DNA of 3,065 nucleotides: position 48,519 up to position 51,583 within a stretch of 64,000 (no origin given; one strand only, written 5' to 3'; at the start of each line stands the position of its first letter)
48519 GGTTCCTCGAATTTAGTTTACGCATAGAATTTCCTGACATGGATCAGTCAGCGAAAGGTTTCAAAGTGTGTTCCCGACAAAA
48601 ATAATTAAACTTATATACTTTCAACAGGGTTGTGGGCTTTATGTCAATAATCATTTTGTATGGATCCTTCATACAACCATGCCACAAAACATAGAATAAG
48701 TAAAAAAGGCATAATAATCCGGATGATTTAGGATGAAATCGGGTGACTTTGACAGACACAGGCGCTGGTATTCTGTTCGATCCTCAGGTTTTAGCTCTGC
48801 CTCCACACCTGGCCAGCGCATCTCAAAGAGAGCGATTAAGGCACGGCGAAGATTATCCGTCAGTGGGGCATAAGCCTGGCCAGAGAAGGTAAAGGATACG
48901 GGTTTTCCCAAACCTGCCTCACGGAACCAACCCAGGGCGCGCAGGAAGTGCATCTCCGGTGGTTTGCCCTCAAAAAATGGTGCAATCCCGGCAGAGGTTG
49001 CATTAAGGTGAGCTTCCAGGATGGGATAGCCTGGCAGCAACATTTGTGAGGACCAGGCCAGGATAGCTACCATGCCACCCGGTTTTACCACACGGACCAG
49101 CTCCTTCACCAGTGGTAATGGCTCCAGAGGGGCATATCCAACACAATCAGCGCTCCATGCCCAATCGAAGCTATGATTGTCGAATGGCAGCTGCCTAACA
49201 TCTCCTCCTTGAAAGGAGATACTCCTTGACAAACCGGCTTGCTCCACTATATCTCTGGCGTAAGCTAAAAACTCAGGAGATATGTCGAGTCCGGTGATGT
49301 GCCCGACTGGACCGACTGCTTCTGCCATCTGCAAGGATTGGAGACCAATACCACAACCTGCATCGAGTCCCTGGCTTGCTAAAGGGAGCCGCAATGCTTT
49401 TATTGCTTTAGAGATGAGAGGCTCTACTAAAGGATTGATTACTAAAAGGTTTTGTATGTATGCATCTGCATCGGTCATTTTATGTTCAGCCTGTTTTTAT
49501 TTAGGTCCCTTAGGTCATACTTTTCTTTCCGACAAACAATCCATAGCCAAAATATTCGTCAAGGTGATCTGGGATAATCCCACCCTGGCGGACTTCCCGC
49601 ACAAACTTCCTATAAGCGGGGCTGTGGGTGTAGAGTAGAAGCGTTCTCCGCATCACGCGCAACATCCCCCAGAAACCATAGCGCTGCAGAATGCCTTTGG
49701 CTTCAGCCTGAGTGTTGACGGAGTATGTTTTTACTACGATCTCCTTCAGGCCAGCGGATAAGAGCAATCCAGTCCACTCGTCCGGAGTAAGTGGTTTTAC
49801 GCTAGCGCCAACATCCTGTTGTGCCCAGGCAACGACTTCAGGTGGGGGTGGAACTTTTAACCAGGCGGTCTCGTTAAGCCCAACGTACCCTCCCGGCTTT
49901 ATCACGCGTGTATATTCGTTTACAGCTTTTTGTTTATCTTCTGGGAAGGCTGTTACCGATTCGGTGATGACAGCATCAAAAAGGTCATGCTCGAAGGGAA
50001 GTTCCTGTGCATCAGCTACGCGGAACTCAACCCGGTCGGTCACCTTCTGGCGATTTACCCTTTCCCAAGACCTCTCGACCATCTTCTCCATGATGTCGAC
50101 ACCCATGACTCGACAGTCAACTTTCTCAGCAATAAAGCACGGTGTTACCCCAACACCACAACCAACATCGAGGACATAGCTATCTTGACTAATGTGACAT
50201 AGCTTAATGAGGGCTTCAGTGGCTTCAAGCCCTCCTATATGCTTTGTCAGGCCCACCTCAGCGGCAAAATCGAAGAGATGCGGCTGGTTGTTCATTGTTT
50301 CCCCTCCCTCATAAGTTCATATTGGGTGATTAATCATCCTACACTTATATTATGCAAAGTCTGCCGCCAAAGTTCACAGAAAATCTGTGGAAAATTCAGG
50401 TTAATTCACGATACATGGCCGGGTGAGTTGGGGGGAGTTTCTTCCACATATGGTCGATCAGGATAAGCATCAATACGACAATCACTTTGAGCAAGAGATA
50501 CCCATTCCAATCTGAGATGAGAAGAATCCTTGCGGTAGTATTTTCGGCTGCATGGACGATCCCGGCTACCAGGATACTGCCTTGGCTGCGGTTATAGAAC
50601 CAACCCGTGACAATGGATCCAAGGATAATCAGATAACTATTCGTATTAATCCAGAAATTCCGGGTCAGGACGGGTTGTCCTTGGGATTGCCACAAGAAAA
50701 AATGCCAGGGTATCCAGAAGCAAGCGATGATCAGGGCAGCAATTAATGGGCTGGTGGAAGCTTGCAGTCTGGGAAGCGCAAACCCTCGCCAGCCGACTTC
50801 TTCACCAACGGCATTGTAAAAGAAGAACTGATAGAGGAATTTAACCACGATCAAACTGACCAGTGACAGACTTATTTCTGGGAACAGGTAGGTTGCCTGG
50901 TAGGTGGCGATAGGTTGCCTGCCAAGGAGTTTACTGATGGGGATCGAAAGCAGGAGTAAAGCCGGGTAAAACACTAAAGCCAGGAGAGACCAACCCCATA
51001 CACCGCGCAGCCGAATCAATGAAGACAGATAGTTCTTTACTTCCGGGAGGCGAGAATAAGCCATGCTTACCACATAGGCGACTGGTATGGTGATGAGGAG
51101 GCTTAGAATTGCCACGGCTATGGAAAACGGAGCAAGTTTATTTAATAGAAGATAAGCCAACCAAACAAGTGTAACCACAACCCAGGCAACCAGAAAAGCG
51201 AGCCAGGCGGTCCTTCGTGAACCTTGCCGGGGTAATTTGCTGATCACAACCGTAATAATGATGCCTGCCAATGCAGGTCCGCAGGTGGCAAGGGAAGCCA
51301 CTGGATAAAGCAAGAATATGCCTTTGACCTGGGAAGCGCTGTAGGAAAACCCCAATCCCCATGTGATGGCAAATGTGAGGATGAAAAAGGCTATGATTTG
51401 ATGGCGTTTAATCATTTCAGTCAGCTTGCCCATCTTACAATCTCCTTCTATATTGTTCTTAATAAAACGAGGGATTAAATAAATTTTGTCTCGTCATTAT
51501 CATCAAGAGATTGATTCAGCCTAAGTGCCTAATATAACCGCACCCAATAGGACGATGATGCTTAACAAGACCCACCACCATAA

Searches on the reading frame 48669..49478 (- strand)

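Call 67: search_protein_families(library=pfam, proteins=[window:48669-49478:-], max_evalue=0.00001)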
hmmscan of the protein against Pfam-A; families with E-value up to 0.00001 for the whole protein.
window:48669-49478:- (269 aa): 6 families
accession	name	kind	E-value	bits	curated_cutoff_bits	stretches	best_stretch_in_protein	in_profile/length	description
PF13649.12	Methyltransf_25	-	1.5e-20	74.1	27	1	38-135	2-97/97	Methyltransferase domain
PF08241.18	Methyltransf_11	-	5.2e-20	72.3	21.2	1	38-139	1-95/95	Methyltransferase domain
PF13847.12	Methyltransf_31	-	1.5e-16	60.8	27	1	38-143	8-113/145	Methyltransferase domain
PF01209.24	Ubie_methyltran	-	5.6e-12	45.9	20.1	1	35-146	49-158/233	ubiE/COQ5 methyltransferase family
PF08242.18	Methyltransf_12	-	2.9e-09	38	30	1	38-137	1-98/98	Methyltransferase domain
PF01596.23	Methyltransf_3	-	7.2e-06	25.9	22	0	33-115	44-133/204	O-methyltransferase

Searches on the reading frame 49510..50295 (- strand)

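Call 67: search_protein_families(library=pfam, proteins=[window:49510-50295:-], max_evalue=0.00001)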
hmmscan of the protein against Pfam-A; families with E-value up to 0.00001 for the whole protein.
window:49510-50295:- (261 aa): 8 families
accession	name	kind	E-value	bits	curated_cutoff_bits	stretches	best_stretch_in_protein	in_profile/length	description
PF08241.18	Methyltransf_11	-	3.8e-23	82.4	21.2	1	42-138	1-93/95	Methyltransferase domain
PF13649.12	Methyltransf_25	-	5.4e-22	78.7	27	1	41-136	1-97/97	Methyltransferase domain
PF13847.12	Methyltransf_31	-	3.4e-20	72.7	27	1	37-144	3-113/145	Methyltransferase domain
PF01209.24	Ubie_methyltran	-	2.3e-15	57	20.1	1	34-147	44-158/233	ubiE/COQ5 methyltransferase family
PF08242.18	Methyltransf_12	-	4.1e-13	50.3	30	1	42-137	1-97/98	Methyltransferase domain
PF01135.25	PCMT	-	4.1e-08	33.7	20.3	1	10-110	46-147/210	Protein-L-isoaspartate(D-aspartate) O-methyltransferase (PCMT)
PF02353.26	CMAS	-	4.4e-08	33.2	27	1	30-136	55-160/273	Mycolic acid cyclopropane synthetase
PF13489.12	Methyltransf_23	-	7.7e-08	32.7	27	1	36-142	21-118/164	Methyltransferase domain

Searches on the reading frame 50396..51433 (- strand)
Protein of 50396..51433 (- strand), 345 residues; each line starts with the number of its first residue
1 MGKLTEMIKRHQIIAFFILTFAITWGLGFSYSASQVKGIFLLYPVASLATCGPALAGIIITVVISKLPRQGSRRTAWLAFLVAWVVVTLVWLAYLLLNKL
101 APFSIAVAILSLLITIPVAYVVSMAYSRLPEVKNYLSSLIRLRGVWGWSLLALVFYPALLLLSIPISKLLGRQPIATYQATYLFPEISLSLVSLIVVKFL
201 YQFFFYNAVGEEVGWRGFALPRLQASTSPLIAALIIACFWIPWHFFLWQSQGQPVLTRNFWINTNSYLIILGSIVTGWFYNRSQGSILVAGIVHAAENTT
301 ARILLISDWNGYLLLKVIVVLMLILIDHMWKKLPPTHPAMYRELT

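Call 67: search_protein_families(library=pfam, proteins=[window:50396-51433:-], max_evalue=0.00001)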
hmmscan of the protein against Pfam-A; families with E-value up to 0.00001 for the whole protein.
window:50396-51433:- (345 aa): 1 family
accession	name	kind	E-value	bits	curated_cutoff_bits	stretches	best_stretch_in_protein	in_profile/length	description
PF02517.21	Rce1-like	-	2e-12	47.6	22.4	1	199-299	7-92/93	Type II CAAX prenyl endopeptidase Rce1-like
